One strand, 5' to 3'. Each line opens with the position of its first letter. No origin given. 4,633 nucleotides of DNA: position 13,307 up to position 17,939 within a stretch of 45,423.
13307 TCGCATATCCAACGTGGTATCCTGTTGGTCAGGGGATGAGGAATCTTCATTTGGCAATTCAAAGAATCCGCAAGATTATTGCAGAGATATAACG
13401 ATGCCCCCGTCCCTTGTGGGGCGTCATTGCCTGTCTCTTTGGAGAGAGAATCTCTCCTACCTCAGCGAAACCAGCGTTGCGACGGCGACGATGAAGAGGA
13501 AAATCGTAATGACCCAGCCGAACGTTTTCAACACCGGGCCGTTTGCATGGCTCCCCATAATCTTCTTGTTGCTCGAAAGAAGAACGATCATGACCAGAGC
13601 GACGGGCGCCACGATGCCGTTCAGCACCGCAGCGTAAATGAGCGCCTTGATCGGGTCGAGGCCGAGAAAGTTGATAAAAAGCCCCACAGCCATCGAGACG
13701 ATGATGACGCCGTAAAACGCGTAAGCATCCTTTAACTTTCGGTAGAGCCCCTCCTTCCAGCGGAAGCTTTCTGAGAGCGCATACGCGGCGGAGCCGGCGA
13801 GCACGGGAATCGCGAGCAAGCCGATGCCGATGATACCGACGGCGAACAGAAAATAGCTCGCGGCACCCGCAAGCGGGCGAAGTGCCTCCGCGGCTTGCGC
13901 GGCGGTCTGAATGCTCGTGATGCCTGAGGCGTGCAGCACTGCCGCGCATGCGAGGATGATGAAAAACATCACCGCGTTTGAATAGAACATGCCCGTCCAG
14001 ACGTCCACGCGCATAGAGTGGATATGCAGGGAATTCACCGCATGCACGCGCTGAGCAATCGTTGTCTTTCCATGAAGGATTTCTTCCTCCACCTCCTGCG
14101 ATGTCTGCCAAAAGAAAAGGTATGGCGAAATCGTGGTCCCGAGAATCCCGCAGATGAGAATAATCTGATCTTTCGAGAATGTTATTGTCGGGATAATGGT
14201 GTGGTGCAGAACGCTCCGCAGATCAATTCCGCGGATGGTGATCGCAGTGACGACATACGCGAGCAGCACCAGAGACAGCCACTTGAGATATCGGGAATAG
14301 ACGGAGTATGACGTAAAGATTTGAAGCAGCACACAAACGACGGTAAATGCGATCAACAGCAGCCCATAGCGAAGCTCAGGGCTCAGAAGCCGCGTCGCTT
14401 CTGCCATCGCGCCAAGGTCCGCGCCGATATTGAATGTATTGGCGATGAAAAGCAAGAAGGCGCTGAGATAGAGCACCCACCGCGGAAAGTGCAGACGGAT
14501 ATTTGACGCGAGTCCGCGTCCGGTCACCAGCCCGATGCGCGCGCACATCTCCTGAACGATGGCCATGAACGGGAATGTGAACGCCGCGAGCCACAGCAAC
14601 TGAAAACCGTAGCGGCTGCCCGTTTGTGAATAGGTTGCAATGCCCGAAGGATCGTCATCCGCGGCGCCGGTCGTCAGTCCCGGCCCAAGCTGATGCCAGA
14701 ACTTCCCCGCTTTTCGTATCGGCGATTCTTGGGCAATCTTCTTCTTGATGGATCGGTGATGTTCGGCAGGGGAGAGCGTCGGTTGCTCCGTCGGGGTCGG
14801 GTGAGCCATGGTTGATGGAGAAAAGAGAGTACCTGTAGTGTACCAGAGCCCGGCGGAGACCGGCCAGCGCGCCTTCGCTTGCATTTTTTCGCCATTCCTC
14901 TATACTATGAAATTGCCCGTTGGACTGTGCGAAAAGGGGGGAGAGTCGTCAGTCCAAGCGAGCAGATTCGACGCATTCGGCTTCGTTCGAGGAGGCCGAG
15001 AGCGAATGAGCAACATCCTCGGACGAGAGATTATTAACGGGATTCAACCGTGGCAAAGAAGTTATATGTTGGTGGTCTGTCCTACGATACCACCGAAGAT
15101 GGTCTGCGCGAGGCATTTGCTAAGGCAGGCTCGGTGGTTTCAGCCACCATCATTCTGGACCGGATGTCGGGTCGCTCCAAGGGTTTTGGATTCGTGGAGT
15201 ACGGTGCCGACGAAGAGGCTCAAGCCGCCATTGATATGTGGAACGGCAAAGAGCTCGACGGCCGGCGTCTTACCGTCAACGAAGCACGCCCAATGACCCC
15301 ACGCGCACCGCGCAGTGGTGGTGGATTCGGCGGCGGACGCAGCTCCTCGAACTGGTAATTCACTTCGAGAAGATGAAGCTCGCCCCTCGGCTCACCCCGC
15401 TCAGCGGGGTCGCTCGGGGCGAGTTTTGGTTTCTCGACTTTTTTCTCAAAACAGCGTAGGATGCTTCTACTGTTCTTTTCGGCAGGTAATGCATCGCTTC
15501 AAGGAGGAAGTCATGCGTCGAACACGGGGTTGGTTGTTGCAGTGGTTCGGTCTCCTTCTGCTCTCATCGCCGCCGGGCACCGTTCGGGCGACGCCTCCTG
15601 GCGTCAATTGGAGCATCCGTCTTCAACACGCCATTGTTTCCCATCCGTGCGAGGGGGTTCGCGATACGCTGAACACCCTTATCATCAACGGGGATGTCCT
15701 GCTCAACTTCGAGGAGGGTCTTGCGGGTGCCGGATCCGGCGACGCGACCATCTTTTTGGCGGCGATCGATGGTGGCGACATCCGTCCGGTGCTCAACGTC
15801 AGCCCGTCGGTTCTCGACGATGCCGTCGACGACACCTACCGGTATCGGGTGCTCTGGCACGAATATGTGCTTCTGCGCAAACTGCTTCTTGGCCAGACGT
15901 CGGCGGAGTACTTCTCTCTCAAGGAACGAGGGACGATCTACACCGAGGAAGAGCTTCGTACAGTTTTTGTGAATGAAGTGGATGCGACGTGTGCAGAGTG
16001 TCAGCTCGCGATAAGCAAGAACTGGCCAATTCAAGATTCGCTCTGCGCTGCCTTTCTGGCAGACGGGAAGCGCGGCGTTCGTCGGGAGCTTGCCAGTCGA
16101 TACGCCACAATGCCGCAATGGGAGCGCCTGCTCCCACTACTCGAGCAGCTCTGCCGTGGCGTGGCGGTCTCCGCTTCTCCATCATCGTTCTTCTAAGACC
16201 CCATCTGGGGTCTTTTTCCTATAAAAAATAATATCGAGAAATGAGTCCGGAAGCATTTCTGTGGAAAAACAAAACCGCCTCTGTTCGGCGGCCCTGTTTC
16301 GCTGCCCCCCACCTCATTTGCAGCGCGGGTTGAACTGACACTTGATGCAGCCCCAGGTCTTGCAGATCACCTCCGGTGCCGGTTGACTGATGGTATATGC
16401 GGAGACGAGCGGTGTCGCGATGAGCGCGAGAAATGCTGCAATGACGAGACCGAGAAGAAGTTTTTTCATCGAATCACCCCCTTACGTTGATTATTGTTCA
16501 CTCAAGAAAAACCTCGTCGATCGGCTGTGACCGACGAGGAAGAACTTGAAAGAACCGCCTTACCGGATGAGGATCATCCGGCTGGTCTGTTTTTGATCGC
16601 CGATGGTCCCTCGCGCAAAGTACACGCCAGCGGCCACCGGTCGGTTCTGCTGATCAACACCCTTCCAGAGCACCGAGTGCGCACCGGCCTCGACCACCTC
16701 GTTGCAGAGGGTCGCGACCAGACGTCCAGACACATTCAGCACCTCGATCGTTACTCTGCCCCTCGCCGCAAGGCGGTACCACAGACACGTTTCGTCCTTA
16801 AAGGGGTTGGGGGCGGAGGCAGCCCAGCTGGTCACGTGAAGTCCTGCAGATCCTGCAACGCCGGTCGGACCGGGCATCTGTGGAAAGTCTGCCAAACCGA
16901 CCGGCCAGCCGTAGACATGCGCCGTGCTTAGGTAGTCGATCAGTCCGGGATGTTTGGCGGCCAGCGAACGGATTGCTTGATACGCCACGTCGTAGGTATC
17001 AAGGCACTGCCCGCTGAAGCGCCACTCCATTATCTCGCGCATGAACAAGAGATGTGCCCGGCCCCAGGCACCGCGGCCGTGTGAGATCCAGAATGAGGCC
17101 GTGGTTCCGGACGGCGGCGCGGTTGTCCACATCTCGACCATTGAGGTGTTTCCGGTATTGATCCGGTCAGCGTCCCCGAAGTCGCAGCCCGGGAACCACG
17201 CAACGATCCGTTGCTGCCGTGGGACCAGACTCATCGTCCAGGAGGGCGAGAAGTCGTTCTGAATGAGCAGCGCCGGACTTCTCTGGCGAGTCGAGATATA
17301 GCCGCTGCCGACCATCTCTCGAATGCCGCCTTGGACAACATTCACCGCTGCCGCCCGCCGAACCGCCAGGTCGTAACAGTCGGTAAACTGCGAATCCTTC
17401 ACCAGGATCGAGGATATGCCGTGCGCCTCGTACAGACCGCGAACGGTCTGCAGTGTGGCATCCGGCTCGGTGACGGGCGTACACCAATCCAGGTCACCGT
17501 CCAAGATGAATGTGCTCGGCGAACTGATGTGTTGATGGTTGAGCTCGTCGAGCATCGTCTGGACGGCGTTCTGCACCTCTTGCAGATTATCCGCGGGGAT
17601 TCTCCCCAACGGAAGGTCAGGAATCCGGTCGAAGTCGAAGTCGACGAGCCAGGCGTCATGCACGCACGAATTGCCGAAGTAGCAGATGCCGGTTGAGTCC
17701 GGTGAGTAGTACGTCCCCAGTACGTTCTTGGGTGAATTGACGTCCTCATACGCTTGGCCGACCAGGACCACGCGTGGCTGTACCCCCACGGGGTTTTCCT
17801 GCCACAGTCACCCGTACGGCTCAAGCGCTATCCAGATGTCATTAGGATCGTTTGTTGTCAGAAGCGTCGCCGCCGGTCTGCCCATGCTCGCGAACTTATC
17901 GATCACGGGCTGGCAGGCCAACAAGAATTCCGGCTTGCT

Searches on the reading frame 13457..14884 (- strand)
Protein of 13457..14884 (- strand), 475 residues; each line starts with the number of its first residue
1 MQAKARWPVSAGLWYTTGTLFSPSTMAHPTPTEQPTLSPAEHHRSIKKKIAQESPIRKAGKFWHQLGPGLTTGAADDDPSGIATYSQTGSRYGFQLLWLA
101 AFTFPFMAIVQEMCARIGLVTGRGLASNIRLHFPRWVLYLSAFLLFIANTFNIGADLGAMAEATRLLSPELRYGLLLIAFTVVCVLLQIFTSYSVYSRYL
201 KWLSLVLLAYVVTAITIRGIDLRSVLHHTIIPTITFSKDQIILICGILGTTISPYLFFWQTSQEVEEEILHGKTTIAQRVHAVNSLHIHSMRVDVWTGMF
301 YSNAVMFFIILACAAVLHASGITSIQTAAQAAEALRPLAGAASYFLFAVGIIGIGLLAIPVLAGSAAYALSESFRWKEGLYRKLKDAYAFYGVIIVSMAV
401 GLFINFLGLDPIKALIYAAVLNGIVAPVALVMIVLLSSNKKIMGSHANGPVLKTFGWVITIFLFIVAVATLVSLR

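Call 42: search_protein_families(library=phrogs, proteins=[window:13457-14884:-], max_evalue=0.001)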
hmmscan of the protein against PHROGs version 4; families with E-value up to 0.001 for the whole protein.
window:13457-14884:- (475 aa): 0 families

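Call 48: search_protein_families(library=pfam, proteins=[window:13457-14884:-], max_evalue=0.001)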
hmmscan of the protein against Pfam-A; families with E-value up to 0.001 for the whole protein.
window:13457-14884:- (475 aa): 1 family
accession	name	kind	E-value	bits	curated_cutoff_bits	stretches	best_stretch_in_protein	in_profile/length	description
PF01566.24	Nramp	-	1.9e-82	277.7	29.8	1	82-449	1-356/357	Natural resistance-associated macrophage protein-like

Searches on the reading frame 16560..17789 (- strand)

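Call 48: search_protein_families(library=pfam, proteins=[window:16560-17789:-], max_evalue=0.001)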
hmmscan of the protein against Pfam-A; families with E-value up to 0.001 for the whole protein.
window:16560-17789:- (409 aa): 2 families
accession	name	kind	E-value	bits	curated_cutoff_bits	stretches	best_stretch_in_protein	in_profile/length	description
PF01364.23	Peptidase_C25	-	3.3e-09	36.9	23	1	7-255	69-321/374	Peptidase family C25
PF13860.13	FlgD_ig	-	1.2e-06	28.8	27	1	345-390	24-69/79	FlgD Ig-like domain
